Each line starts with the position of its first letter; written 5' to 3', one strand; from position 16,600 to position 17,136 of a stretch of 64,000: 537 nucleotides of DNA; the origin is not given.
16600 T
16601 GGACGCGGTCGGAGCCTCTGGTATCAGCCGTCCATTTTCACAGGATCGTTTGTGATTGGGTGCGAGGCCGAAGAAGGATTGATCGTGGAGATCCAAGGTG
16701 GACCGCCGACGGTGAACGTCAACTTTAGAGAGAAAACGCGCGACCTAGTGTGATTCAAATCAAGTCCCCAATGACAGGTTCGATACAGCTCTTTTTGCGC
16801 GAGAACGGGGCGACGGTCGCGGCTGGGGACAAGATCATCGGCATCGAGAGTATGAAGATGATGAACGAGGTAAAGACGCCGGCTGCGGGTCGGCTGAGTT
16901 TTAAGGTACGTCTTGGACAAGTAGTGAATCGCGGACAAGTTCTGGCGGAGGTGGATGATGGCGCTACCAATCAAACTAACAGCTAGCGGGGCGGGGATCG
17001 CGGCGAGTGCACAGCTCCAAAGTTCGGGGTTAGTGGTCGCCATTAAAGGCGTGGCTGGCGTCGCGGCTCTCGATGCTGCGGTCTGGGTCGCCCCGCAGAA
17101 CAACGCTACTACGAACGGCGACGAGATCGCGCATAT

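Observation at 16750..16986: BCCP-like biotinyl-domain mini-protein inside the head morphogenesis module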

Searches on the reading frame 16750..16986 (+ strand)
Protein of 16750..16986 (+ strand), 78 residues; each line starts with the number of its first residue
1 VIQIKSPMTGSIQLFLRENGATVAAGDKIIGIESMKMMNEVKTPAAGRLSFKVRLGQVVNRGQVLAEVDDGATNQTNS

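Call 3: search_protein_families(library=pfam, proteins=[window:16750-16986:+], max_evalue=0.1)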
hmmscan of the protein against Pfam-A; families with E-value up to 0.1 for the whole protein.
window:16750-16986:+ (78 aa): 8 families
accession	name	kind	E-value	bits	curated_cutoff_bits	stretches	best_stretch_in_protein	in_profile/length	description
PF00364.28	Biotin_lipoyl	-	5.1e-13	49.1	22.1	1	3-67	2-72/73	Biotin-requiring enzyme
PF13533.13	Biotin_lipoyl_2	-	8.3e-05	22.8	29.8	1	53-69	16-32/32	Biotin-lipoyl like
PF13437.12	HlyD_3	-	0.00046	21.3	22.2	0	41-71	2-33/106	HlyD family secretion protein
PF01597.25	GCV_H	-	0.0071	16.7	22.2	1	14-49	36-71/122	Glycine cleavage H-protein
PF16576.10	HlyD_D23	-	0.0095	15.7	30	0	3-35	110-142/214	Barrel-sandwich domain of CusB or HlyD membrane-fusion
PF01551.29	Peptidase_M23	-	0.015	15.9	28.7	1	27-71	34-75/96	Peptidase family M23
PF00358.26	PTS_EIIA_1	-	0.058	13.5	27.2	0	4-75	40-110/127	phosphoenolpyruvate-dependent sugar phosphotransferase system, EIIA 1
PF21668.3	RPOC_hybrid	-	0.073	13.3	27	0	2-72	8-73/102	DNA-directed RNA polymerase subunit beta', hybrid domain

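Call 4: search_protein_families(library=phrogs, proteins=[window:16750-16986:+], max_evalue=0.1)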
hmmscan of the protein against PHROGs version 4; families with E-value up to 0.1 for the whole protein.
window:16750-16986:+ (78 aa): 3 families
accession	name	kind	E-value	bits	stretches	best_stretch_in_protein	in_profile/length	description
phrog_4949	-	unknown function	0.026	14.7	0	52-71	93-112/447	-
phrog_13642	-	unknown function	0.052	13.3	0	2-40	62-100/459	-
phrog_37699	-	unknown function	0.068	14.3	1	7-62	4-60/63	-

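Call 6: search_dna_similar(query=window:16750-16986:+, collection=phages, mode=protein, max_evalue=0.001, max_rows=40)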
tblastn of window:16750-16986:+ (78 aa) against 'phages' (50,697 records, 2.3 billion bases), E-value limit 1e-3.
Records with a match: 3; places in all: 3; records where one place covers at least 80% of the query: 3.
Best place of each record, by identity: <60% 3.
By first word of the organism name: Bacteriophage 3.
By host as written in the record: - 3.
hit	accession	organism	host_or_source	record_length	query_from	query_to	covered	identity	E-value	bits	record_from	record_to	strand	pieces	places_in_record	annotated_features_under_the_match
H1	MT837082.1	Bacteriophage sp.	human fecal samples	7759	2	69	87%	39.1%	2e-5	46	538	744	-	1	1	record has no annotation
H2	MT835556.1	Bacteriophage sp.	human fecal samples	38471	2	65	82%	40.0%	4e-6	48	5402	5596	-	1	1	record has no annotation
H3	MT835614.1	Bacteriophage sp.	human fecal samples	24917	3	66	82%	39.1%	2e-6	49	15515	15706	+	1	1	record has no annotation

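Call 8: find_homologous_proteins(query=window:16750-16986:+, max_evalue=0.001)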
Query window:16750-16986:+ (78 aa): 2 proteins with E <= 0.001 among 2 candidates.
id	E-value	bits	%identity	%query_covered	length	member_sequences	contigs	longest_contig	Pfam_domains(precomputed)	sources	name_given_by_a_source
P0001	1.4e-38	147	94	100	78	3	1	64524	PF00364.29,PF25997.1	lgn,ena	-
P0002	4.7e-26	108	64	99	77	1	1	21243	PF00364.29,PF25919.1,PF25917.1,PF25997.1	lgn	-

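Call 9: find_encoding_contigs(protein=P0002, flank=10000)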
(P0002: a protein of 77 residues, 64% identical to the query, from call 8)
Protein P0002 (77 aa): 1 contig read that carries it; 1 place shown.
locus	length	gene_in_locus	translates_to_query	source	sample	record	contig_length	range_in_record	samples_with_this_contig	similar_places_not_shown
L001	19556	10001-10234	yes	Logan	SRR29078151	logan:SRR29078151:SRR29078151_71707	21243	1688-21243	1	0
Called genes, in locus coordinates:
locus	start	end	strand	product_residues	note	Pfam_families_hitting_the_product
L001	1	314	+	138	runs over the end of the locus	-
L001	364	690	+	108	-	PF13560:HTH_31, PF01381:HTH_3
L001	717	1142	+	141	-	-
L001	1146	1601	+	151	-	-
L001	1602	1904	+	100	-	-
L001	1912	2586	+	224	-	-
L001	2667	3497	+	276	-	PF00112:Peptidase_C1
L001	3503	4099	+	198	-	-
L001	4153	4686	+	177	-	-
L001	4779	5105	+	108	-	-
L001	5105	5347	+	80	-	-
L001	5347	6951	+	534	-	-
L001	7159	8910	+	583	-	-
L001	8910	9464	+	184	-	-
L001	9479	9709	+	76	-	-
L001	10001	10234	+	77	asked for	PF00364:Biotin_lipoyl, PF25917:BSH_RND (faint), PF25919:BSH_CusB (faint), PF25997:BSH_YhbJ (weak)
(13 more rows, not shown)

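Call 10: find_encoding_contigs(protein=P0001, flank=10000)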
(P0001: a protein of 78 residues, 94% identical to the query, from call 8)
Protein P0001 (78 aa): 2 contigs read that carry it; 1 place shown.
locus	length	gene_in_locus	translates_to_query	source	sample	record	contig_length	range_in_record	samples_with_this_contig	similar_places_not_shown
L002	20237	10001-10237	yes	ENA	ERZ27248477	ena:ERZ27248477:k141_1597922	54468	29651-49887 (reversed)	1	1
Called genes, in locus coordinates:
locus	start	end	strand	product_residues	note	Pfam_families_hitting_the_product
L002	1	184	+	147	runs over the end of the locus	-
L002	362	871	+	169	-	-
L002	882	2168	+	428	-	PF17784:Sulfotransfer_4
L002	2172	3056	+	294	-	-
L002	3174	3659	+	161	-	-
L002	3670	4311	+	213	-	PF08281:Sigma70_r4_2 (weak)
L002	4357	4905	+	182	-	-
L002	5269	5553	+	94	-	-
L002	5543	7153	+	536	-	-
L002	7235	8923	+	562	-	-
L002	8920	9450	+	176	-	-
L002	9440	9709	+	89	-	-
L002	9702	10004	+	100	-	-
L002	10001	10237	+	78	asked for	PF00364:Biotin_lipoyl, PF25997:BSH_YhbJ (weak)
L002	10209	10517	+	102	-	-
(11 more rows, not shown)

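Call 17: search_solved_structures(query=window:16750-16986:+, max_evalue=0.01, show_alignments=3)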
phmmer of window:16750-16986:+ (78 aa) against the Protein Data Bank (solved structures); distinct sequences matched with E-value up to 0.01: 31.
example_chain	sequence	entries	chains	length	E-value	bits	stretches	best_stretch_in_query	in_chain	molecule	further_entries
3u9s_A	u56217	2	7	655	2e-06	31.3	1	5-71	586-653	Methylcrotonyl-CoA carboxylase, alpha-subunit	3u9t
8f41_I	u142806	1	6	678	2e-06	31.3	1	3-68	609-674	3-methylcrotonyl-CoA carboxylase, alpha-subunit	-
8f3d_H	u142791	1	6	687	2e-06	31.3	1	3-68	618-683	3-methylcrotonyl-CoA carboxylase alpha-subunit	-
8sgx_S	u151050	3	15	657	2.2e-06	31.2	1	3-68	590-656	propionyl-CoA carboxylase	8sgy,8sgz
5mlk_A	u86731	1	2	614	6e-06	29.8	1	4-68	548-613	Acetyl-COA carboxylase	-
1dcz_A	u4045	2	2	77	9.7e-06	29.2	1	3-66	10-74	TRANSCARBOXYLASE 1.3S SUBUNIT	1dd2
1o78_A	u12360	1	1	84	1.2e-05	28.9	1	3-66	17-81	BIOTIN CARBOXYL CARRIER PROTEIN OF METHYLMALONYL-COA CARBOXYL-TRANSFERASE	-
8hz4_E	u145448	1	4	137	1.5e-05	28.6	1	4-77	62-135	Biotin carboxylase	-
5gu9_A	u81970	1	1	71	1.5e-05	28.5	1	4-68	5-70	149aa long hypothetical methylmalonyl-CoA decarboxylase gamma chain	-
5gu8_A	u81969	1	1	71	4.1e-05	27.2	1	4-68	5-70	149aa long hypothetical methylmalonyl-CoA decarboxylase gamma chain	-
2d5d_A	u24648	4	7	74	4.8e-05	27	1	4-68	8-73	methylmalonyl-CoA decarboxylase gamma chain | 149aa long hypothetical methylmalonyl-CoA decarboxylase gamma chain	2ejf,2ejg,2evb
5gua_A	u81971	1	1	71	5.4e-05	26.8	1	4-68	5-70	149aa long hypothetical methylmalonyl-CoA decarboxylase gamma chain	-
30hu_A3a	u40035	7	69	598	7e-05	26.5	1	4-68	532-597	Biotin-dependent acyl-coenzyme A carboxylase alpha3 subunit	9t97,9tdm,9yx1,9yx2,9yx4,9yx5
2kcc_A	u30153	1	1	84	0.00013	25.6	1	4-69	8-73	Acetyl-CoA carboxylase 2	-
2dn8_A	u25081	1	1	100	0.00015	25.4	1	4-69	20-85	acetyl-CoA carboxylase 2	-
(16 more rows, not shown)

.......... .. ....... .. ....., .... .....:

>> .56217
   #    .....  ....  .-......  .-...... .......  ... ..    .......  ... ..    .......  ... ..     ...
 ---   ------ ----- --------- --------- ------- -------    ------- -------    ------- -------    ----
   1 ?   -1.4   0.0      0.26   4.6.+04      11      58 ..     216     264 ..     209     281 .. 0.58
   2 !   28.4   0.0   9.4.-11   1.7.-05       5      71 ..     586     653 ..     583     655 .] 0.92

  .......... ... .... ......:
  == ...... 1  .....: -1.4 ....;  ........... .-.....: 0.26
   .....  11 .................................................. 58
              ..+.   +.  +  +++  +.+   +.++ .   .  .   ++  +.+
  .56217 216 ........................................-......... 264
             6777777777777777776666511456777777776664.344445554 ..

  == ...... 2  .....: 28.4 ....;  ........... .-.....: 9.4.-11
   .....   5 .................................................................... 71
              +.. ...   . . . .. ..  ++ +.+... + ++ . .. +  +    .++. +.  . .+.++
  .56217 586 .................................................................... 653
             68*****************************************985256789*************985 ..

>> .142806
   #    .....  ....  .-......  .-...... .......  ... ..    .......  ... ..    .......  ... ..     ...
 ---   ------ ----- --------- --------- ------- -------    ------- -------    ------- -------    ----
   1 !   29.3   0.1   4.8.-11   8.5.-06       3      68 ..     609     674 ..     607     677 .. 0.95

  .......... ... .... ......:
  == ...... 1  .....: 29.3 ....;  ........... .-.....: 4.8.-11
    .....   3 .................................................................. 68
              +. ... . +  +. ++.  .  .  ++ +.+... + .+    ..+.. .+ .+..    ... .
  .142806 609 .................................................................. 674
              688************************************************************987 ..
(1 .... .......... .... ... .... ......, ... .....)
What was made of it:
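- Checked: Pfam PF00364 Biotin_lipoyl gives E=5.1e-13 and 49.1 bits against a gathering cut-off of 22.1, covering profile positions 2-72 of 73 (call 3). phmmer against PDB sequences returns mostly biotinyl domains of MCC, PCC, ACC and the 1.3S transcarboxylase subunit (plus a few engineered biotin-tag fusions and lipoyl domains), full length, with K36 aligned to their biotinyl-lysine (call 17).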

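Call 19: search_protein_representatives(protein=window:16750-16986:+)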
Query: 78 residues. Proteins with E-value up to 0.001 (for the whole library): 1438; up to 1e-10: 18; up to 1e-30: 0. The best 150 are listed.
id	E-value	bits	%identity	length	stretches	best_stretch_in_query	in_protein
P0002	1.5e-26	107.5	67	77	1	1-73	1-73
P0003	6.7e-22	92.8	37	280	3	4-73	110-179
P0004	6.8e-17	77.0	54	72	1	3-70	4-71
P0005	2.2e-16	75.4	42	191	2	2-75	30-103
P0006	3.1e-16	74.9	37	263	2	4-70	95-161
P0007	1.5e-15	72.8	40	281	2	3-68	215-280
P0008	1.4e-14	69.8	33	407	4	2-76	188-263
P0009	3.5e-14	68.5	37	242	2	3-68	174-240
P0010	3.9e-14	68.3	40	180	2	4-67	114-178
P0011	1.0e-13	67.0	36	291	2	4-74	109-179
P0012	1.1e-13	66.9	37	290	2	2-72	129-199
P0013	1.4e-13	66.6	38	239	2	3-67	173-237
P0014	2.2e-13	65.9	34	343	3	4-75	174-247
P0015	3.0e-13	65.5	49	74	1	4-68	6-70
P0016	3.4e-13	65.4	38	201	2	2-71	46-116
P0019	6.9e-11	58.1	46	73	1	3-70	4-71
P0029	1.7e-09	53.7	41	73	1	4-69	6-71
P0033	3.4e-09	52.7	37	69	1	1-67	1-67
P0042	1.1e-08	51.1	45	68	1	3-68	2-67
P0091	3.2e-07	46.5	36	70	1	3-68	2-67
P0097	4.3e-07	46.1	40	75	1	4-68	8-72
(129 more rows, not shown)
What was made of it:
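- That includes nine of nine short representatives picked from an unbiased HMMER scan (call 19).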

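Call 22: find_related_loci(query=A2, collection=viral_contigs, flank=8000)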
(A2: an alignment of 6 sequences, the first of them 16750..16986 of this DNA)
Query A2 (78 aa) in viral_contigs; peptide patterns used: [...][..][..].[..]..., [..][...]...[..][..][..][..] (x = any residue, [..] = any of these).
67 stretches matched a pattern; 1 encode a relative of the query (tblastn E <= 1e-3); 1 distinct loci.
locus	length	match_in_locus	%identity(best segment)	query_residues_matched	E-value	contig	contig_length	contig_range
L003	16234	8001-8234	92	1-78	1e-46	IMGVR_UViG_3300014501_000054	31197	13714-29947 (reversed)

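Call 23: find_encoding_contigs(protein=P0004, flank=10000)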
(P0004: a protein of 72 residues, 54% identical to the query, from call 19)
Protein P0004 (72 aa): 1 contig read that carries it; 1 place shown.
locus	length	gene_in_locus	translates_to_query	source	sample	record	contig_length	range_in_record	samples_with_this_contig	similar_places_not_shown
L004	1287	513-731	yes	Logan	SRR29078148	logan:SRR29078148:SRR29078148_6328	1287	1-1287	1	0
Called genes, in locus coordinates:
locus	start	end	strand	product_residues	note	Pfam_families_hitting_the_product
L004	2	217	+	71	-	?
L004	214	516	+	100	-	-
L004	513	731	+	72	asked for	PF00364:Biotin_lipoyl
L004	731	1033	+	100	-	-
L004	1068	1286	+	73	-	?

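Call 24: find_encoding_contigs(protein=P0015, flank=10000)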
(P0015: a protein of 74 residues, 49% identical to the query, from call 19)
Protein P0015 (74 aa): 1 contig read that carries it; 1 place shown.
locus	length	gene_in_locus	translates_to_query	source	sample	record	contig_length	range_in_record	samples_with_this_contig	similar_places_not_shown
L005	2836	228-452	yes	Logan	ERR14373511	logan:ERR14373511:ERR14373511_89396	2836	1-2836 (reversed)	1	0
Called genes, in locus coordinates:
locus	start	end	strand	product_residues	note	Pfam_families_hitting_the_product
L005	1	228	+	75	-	?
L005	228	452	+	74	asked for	PF00364:Biotin_lipoyl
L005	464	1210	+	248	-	PF06810:Phage_scaffold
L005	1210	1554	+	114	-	-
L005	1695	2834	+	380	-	?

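Call 25: find_encoding_contigs(protein=P0019, flank=10000)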
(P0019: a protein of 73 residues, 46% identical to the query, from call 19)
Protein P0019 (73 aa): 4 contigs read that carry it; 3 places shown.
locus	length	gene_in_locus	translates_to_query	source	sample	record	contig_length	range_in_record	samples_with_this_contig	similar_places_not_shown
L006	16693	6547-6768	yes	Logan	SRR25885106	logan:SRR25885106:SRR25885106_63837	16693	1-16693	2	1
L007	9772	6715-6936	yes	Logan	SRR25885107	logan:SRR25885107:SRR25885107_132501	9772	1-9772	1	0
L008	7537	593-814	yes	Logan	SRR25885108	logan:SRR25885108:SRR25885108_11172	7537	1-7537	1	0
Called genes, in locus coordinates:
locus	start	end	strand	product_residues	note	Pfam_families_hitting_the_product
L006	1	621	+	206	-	?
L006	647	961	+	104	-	-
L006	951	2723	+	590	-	PF03354:TerL_ATPase (weak), PF20441:TerL_nuclease (weak)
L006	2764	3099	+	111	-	-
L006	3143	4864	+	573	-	-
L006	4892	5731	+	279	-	-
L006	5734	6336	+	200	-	-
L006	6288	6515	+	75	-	-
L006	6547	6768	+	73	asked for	PF00364:Biotin_lipoyl, PF25917:BSH_RND (faint)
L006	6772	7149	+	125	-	-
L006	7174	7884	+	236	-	-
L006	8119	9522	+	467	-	-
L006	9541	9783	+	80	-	-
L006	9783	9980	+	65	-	-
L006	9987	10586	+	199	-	-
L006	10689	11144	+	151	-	PF24146:K1-lyase_C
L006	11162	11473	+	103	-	-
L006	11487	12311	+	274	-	-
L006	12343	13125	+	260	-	-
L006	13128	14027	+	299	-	-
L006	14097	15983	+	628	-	PF22671:Gp18_domIII_N (faint)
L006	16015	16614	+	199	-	PF01844:HNH, PF14279:HNH_5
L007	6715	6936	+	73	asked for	PF00364:Biotin_lipoyl, PF25917:BSH_RND (faint)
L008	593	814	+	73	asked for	PF00364:Biotin_lipoyl, PF25917:BSH_RND (faint)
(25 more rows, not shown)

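Call 49: list_cluster_members(proteins=[P0152, window:16750-16986:+, window:21338-22708:+])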
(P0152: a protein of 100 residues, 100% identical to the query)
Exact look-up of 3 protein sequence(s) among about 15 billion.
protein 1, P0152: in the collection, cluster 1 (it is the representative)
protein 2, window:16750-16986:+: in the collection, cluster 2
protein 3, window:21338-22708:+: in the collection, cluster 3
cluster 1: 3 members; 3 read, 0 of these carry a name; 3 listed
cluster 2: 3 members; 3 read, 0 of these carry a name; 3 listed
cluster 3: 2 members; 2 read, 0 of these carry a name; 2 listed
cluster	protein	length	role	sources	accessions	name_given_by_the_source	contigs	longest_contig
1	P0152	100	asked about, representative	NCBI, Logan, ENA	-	-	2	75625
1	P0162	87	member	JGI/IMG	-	-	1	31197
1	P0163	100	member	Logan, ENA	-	-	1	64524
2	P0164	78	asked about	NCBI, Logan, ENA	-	-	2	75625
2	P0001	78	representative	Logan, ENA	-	-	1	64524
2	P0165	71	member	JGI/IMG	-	-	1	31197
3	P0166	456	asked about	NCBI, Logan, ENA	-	-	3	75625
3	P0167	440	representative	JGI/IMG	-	-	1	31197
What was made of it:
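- Tried and rejected: The collection only says that a 75,625-bp NCBI/ENA/Logan contig holds them (call 49).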

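Call 50: find_encoding_contigs(protein=window:16750-16986:+, flank=2000, max_places=6)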
Protein window:16750-16986:+ (78 aa): no gene with exactly this product is on record in the collection.

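Call 56: predict_structure(alignment_id=A4)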
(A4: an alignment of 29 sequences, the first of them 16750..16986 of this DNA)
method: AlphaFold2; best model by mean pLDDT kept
length: 78 residues; sequences in the alignment: 29
mean_pLDDT: 93.4   pTM: 0.80
mean pLDDT of the five models: 93.4, 93.2, 92.9, 92.6, 91.2
residues with pLDDT >= 90: 69; 70-90: 2; 50-70: 3; < 50: 4
segments of 3 or more residues with pLDDT < 50: 76-78
pLDDT, mean of each block of 10 residues (from residue 1): 97 98 98 97 98 98 97 56
secondary structure, 60 per line:
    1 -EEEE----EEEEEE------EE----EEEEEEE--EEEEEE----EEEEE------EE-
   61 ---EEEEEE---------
elements in order: E2-5 E10-15 E28-34 E37-42 E47-51 E64-69
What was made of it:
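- Checked: The AlphaFold2 model has pLDDT 93.4, with strands 28-34 and 37-42 flanking M35-K36 at the hairpin tip (call 56).
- Minimal domain: K36 lies 35 residues from the N-terminus and about 33 from the end of the last strand (call 56).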

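Call 60: fold_search(model_id=the predicted structure, library=pdb)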
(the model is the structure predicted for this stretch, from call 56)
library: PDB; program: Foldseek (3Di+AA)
matches with E <= 10: 904; with E <= 0.001: 100
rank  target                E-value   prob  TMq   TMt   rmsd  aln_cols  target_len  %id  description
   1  9yx0_A                4.2e-06  1.00  0.79  0.11   1.1        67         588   33  Structure of the 3-methylcrotonyl-coenzyme A carboxylase from Mycobacterium smegmatis (released 2025-11-26)
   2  5gu9                  5.1e-06  1.00  0.82  0.89   1.5        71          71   32  Structure of biotin carboxyl carrier protein from pyrococcus horikoshi OT3 (delta N79) A138I mutant (released 2017-08-30)
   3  5gu8                  5.4e-06  1.00  0.80  0.87   1.2        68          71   32  Structure of biotin carboxyl carrier protein from pyrococcus horikoshi OT3 (delta N79) wild type (released 2017-08-30)
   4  5gua                  6.4e-06  1.00  0.82  0.89   1.1        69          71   32  Structure of biotin carboxyl carrier protein from pyrococcus horikoshi OT3 (delta N79) A138Y mutant (released 2017-08-30)
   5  8rth_A                8.1e-06  1.00  0.82  0.10   0.7        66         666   32  Trypanosoma brucei 3-methylcrotonyl-CoA carboxylase (released 2024-04-17)
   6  2d5d_A                8.6e-06  1.00  0.80  0.89   1.2        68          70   32  Structure of Biotin Carboxyl Carrier Protein (74Val start) from Pyrococcus horikoshi OT3 Ligand Free Form II (released 2006-05-01)
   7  2ejf_C                1.0e-05  1.00  0.83  0.93   1.0        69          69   32  Crystal Structure Of The Biotin Protein Ligase (Mutations R48A and K111A) and Biotin Carboxyl Carrier Protein Complex  (released 2008-03-18)
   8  2evb                  1.0e-05  1.00  0.80  0.84   1.2        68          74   32  Structure of Biotin Carboxyl Carrier Protein (74Val start) from Pyrococcus horikoshi OT3 Ligand Free Form I (released 2006-05-01)
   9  5ks8_F                1.4e-05  1.00  0.78  0.13   1.2        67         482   31  Crystal structure of two-subunit pyruvate carboxylase from Methylobacillus flagellatus (released 2016-10-19)
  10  9yx1_A                1.8e-05  1.00  0.81  0.13   1.0        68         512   32  Structure of the long chain acyl-CoA carboxylase complex from Mycobacterium smegmatis (released 2025-11-26)
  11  9yx2_A                1.9e-05  1.00  0.82  0.11   0.9        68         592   32  Structure of the long chain acyl-CoA carboxylase complex from Mycobacterium smegmatis with ATP, bicarbonate, and propi (released 2025-11-26)
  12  8xl3_A                1.9e-05  1.00  0.81  0.10   1.1        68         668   32  Structure of human propionyl-CoA carboxylase at apo-state (PCC-Apo) (released 2024-10-30)
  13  1bdo                  2.2e-05  1.00  0.80  0.78   2.0        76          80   28  STRUCTURE OF THE BIOTINYL DOMAIN OF ACETYL-COENZYME A CARBOXYLASE DETERMINED BY MAD PHASING (released 1996-08-01)
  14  9yx4_J                2.4e-05  1.00  0.80  0.91   1.1        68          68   32  Structure of the long chain acyl-CoA carboxylase complex from Mycobacterium smegmatis with ATP, bicarbonate, arachidoy (released 2025-11-26)
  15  2ejm_MODEL_1_A        2.4e-05  1.00  0.83  0.67   3.8        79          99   29  Solution structure of RUH-072, an apo-biotnyl domain form human acetyl coenzyme A carboxylase (released 2007-09-25)
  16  8jxm_B                2.5e-05  1.00  0.79  0.12   2.3        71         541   31  Human 3-methylcrotonyl-CoA carboxylase in BCCP-H2 state with MCoA (released 2024-07-03)
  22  8j78_C                3.6e-05  1.00  0.80  0.10   1.3        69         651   32  Human 3-methylcrotonyl-CoA carboxylase in BCCP-H2 state (released 2024-05-08)
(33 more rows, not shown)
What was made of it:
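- On Biotin_lipoyl superfamily (Pfam PF00364): AF2 pLDDT 93.4 and pTM 0.80 (call 56); the top 48 of the 50 Foldseek PDB matches shown are biotinyl domains, TM 0.8-0.93 normalised to the single-domain targets (call 60)
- Checked: The best Foldseek matches in the PDB are all biotinyl domains, for example 2ejf_C at TM 0.93 and rmsd 1.0 A (call 60).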

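Call 64: fold_search(model_id=the predicted structure, library=viral)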
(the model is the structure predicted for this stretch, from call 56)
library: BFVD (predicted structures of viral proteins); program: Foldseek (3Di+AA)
matches with E <= 10: 139; with E <= 0.001: 2
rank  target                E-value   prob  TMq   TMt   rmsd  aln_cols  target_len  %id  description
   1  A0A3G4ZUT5            5.1e-04  1.00  0.78  0.60   4.1        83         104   20  Putative dihydrolipoyllysine-residue succinyltransferase component of 2-oxoglutarate dehydrogenase complex [Edafosvirus sp.]
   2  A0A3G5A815            6.8e-04  1.00  0.81  0.66   2.6        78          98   17  Lipoyl-binding domain-containing protein [Hyperionvirus sp.]
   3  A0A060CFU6            1.7e-01  0.97  0.49  0.48   3.4        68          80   20  (no name in the UniProt tables at hand)
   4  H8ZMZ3                1.9e-01  0.96  0.56  0.08   6.5        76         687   20  Peptidase M23 domain-containing protein [Synechococcus phage metaG-MbCM1]
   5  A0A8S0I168            2.0e-01  0.95  0.54  0.25   5.7        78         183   17  (no name in the UniProt tables at hand)
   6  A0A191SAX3            3.4e-01  0.92  0.47  0.10   6.0        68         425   19  (no name in the UniProt tables at hand)
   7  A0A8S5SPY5            3.7e-01  0.72  0.45  0.23   6.4        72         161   19  Peptidase [Siphoviridae sp. ctJyX12]
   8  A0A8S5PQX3            3.9e-01  0.72  0.49  0.04   6.3        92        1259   10  DNA-directed RNA polymerase [Myoviridae sp. ctwwN25]
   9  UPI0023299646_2       4.6e-01  0.82  0.48  0.04   6.5        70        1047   18  (no name look-up for this kind of identifier)
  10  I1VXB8                4.9e-01  0.72  0.49  0.04   4.9        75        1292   13  (no name in the UniProt tables at hand)
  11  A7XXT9                5.2e-01  0.85  0.50  0.27   5.6        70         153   17  Peptidoglycan hydrolase [Thermus phage P74-26]
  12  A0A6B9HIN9            5.9e-01  0.57  0.45  0.12   5.2        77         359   17  (no name in the UniProt tables at hand)
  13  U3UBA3                5.9e-01  0.07  0.22  0.12  13.1        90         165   12  DNA-directed RNA polymerase 18 kDa subunit [Squirrelpox virus]
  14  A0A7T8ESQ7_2          6.2e-01  0.85  0.49  0.04   5.8        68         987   12  (no name in the UniProt tables at hand)
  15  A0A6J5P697            6.2e-01  0.28  0.37  0.05   8.4        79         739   19  Peptidase M23 [uncultured Caudovirales phage]
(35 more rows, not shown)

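Call 65: get_annotated_region(hit=H2, flank=6000)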
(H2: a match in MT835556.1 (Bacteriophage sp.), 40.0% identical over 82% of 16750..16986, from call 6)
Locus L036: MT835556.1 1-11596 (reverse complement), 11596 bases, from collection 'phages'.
description: UNVERIFIED: Bacteriophage sp. clone scaffold_168 genomic sequence.
organism: Bacteriophage sp. (NCBI taxid 38018)
taxonomy: Viruses
host: -; source: human fecal samples; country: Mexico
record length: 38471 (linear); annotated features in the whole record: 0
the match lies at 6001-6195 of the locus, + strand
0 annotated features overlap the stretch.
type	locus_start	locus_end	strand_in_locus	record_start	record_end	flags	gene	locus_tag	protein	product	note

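Call 66: get_annotated_region(hit=H3, flank=6000)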
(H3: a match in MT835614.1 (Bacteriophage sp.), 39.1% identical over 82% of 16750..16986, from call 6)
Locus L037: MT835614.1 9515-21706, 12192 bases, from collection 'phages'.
description: UNVERIFIED: Bacteriophage sp. clone scaffold_300 genomic sequence.
organism: Bacteriophage sp. (NCBI taxid 38018)
taxonomy: Viruses
host: -; source: human fecal samples; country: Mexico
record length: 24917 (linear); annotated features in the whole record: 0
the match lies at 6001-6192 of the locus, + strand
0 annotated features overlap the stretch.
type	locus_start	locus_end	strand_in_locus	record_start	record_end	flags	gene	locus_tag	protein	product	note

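Call 69: find_encoding_contigs(protein=P0029, flank=8000, max_places=2)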
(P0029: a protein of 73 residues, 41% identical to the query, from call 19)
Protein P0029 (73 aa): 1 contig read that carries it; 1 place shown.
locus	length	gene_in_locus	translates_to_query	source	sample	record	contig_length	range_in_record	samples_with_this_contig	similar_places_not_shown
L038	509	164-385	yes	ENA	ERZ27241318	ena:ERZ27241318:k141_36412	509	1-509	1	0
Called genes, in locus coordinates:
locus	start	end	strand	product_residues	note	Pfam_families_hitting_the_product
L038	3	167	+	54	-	?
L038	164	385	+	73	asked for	PF00364:Biotin_lipoyl, PF25917:BSH_RND (weak), PF25997:BSH_YhbJ (weak)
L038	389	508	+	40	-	?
